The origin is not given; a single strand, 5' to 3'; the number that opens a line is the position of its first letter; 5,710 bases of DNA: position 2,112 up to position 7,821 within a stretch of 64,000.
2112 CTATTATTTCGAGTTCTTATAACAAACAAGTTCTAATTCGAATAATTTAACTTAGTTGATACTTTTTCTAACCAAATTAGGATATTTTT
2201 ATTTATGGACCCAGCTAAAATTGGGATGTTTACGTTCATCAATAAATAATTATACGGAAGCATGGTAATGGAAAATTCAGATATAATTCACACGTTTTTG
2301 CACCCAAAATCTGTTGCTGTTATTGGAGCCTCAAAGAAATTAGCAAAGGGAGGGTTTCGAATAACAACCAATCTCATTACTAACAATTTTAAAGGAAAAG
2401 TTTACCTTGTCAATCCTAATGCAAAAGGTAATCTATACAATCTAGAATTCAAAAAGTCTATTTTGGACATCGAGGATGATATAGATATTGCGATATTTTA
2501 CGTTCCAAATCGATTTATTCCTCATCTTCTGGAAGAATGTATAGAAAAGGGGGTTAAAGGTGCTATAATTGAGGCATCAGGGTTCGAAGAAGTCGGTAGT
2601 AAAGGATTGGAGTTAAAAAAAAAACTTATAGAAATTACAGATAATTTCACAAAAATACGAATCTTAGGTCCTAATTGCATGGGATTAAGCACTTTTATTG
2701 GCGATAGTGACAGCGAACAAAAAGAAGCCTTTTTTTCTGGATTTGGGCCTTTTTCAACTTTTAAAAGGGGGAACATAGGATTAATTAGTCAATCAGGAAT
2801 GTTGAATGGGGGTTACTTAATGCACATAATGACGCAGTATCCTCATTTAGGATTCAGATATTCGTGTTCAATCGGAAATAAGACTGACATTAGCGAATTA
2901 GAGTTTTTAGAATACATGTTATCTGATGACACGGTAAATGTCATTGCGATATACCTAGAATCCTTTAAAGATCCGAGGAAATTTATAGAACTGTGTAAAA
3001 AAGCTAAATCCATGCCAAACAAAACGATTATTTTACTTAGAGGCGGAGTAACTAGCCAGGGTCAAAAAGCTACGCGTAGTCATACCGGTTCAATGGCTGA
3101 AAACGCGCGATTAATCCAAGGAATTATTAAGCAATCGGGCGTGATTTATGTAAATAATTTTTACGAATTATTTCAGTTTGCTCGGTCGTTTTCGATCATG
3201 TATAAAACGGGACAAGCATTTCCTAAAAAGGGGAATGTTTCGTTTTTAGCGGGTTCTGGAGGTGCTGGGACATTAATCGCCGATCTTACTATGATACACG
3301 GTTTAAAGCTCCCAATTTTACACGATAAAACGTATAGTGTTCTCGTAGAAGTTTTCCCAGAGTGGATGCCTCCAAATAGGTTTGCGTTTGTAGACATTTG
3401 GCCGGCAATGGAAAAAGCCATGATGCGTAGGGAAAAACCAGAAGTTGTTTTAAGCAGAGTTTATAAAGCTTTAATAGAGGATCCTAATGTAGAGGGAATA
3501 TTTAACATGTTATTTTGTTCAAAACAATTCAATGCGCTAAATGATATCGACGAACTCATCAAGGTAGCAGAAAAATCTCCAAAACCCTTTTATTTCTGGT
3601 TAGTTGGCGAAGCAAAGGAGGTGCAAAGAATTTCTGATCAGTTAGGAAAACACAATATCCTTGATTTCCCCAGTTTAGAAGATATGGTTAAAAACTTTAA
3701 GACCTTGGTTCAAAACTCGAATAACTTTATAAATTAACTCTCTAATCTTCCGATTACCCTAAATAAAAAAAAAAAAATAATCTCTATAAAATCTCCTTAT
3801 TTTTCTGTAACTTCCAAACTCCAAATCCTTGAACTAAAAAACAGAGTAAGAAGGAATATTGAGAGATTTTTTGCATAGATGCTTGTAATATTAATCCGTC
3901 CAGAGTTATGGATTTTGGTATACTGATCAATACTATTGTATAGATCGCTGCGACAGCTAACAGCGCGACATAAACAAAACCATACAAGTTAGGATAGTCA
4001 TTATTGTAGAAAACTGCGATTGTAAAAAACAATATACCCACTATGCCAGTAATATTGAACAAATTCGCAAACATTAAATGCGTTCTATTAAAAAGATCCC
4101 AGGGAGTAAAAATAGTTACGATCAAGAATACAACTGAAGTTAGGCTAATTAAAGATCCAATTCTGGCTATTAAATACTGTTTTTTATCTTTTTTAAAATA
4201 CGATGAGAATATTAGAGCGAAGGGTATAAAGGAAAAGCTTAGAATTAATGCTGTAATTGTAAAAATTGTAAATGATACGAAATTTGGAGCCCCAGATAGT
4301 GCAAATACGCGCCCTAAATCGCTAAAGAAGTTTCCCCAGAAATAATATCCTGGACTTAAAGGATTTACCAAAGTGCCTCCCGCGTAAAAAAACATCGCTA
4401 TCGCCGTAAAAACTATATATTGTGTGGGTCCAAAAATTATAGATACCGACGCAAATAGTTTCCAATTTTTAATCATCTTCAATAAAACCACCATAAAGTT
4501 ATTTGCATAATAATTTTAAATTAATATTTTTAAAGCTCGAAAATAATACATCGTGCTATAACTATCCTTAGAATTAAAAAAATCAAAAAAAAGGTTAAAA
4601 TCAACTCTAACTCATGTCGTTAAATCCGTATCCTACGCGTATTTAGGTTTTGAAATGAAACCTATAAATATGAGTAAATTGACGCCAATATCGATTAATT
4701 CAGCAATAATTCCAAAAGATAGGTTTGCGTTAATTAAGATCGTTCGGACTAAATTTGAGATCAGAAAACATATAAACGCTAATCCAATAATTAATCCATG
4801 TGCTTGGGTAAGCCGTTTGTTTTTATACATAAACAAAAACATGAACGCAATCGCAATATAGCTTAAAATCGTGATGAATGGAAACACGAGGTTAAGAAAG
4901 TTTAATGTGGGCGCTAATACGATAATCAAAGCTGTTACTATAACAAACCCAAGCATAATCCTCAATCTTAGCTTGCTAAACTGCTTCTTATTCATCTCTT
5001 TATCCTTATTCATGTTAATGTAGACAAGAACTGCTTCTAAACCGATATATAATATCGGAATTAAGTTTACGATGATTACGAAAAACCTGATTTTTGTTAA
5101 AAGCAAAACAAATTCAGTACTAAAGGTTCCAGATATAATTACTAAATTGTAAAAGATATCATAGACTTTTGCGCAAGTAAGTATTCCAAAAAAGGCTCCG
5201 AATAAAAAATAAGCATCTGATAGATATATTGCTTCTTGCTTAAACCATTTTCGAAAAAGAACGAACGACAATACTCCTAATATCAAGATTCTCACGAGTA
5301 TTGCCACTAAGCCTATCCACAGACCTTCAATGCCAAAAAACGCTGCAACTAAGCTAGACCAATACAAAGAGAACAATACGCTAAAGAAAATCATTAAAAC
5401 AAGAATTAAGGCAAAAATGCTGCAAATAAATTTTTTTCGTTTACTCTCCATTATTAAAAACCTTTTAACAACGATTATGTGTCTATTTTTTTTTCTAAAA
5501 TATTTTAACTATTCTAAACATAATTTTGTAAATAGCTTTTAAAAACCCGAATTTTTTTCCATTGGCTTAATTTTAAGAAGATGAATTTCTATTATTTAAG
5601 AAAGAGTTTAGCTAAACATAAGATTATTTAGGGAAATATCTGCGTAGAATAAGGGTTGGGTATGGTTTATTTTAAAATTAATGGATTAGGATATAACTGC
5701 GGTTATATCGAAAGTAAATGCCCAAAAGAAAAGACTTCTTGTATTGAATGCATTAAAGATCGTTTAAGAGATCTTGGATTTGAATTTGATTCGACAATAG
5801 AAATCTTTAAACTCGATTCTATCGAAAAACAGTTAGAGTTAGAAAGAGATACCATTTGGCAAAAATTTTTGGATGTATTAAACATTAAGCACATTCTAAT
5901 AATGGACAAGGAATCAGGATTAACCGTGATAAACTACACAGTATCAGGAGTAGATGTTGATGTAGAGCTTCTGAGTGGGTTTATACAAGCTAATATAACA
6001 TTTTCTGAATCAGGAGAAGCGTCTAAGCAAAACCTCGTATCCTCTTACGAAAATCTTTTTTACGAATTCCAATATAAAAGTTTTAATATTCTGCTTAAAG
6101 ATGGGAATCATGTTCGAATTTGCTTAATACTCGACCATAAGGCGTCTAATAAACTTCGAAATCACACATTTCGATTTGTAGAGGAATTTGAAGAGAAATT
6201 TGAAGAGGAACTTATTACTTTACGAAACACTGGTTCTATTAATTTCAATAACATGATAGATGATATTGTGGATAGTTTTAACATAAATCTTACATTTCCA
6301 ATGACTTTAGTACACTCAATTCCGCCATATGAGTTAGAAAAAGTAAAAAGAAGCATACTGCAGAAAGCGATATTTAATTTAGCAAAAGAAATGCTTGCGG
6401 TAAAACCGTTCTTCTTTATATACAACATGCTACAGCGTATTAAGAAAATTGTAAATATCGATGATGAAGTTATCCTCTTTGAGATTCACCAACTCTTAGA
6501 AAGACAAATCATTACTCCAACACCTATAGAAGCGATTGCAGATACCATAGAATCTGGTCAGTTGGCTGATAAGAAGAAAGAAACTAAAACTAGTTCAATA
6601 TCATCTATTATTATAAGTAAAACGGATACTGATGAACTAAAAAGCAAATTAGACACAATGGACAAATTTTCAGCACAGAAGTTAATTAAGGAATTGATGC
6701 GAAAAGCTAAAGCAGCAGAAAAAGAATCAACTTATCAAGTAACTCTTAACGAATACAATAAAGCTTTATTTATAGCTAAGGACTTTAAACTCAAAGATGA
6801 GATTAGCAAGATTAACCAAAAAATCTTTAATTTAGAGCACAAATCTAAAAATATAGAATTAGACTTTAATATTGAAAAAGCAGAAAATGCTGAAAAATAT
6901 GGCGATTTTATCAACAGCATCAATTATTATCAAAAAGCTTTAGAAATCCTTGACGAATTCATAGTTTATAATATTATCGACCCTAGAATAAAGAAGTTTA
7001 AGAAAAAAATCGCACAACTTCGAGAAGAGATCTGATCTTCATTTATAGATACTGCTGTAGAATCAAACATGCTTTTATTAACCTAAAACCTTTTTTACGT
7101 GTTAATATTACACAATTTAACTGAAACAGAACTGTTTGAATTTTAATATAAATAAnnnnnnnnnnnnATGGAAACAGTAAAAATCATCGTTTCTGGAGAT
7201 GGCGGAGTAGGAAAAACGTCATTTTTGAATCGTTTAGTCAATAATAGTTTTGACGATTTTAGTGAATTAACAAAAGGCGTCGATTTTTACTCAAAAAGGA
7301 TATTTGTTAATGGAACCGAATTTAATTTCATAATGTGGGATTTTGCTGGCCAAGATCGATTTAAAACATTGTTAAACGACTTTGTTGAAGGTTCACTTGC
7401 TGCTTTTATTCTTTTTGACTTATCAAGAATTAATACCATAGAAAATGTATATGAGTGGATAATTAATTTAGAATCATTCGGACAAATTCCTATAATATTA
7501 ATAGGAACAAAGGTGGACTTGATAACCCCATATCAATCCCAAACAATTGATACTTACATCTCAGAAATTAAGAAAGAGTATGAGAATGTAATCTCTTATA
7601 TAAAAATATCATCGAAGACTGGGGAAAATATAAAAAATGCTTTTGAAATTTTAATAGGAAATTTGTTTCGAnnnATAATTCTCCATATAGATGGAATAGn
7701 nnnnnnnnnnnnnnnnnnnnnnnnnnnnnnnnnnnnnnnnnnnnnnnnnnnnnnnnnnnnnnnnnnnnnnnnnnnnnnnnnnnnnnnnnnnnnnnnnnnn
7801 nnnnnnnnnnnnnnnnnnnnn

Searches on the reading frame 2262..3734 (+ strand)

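Call 52: search_protein_families(library=pfam, proteins=[window:2262-3734:+], max_evalue=0.001)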
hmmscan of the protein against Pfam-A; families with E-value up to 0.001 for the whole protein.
window:2262-3734:+ (491 aa): 3 families
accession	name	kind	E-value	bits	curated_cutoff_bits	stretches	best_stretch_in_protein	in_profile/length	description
PF13607.11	Succ_CoA_lig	-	1e-39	135.9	27.4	1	169-309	1-137/138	Succinyl-CoA ligase like flavodoxin domain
PF13380.12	CoA_binding_2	-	2.9e-15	57.1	22.8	1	16-142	1-113/116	CoA binding domain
PF02629.25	CoA_binding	-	1.4e-10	42.3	22.3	1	15-105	3-95/97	CoA binding domain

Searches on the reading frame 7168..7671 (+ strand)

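Call 52: search_protein_families(library=pfam, proteins=[window:7168-7671:+], max_evalue=0.001)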
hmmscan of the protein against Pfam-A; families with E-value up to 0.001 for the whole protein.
window:7168-7671:+ (168 aa): 6 families
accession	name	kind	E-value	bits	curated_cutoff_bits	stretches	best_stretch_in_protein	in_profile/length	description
PF00071.28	Ras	-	3.3e-33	115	21.6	1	5-164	1-158/162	Ras family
PF08477.19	Roc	-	1.1e-25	90.6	27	1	5-117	1-119/119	Ras of Complex, Roc, domain of DAPkinase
PF00025.27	Arf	-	4.4e-10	39.7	22.3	1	3-164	14-172/174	ADP-ribosylation factor family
PF03193.22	RsgA_GTPase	-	2.8e-05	24.5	30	0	6-26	109-129/174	RsgA GTPase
PF00503.26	G-alpha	-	4.2e-05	23.3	48.8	0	87-147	231-295/333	G-protein alpha subunit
PF01926.29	MMR_HSR1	-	0.00021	21.8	21.9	1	6-114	2-112/113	50S ribosome-binding GTPase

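Call 64: search_protein_families(library=ncbifam, proteins=[window:7168-7671:+], max_evalue=0.01)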
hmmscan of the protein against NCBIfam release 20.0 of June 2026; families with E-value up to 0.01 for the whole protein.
window:7168-7671:+ (168 aa): 8 families
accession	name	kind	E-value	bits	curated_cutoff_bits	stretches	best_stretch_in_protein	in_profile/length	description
TIGR00231.1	small_GTP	domain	3.4e-19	69.2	42.5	1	1-161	1-161/164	GTP-binding protein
TIGR03598.1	GTPase_YsxC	equivalog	2.4e-06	27.3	124.45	1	3-160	18-183/186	ribosome biogenesis GTP-binding protein YihA/YsxC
NF000908.1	PRK00089.1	equivalog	9.3e-06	25.1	237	1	7-165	7-166/291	GTPase Era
TIGR03594.1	GTPase_EngA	equivalog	0.00024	20.2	306.7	1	4-160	176-340/432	ribosome biogenesis GTPase Der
TIGR03597.1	GTPase_YqeH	equivalog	0.0017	17.6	297.4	0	60-160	49-147/361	ribosome biogenesis GTPase YqeH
NF008931.0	PRK12288.1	equivalog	0.0022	17.1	360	0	98-162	143-203/347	small ribosomal subunit biogenesis GTPase RsgA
TIGR00475.1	selB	equivalog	0.0032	16.2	242.25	1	100-157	97-156/581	selenocysteine-specific translation elongation factor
NF010248.0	PRK13695.1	equivalog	0.0049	16.6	156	0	2-26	2-26/180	NTPase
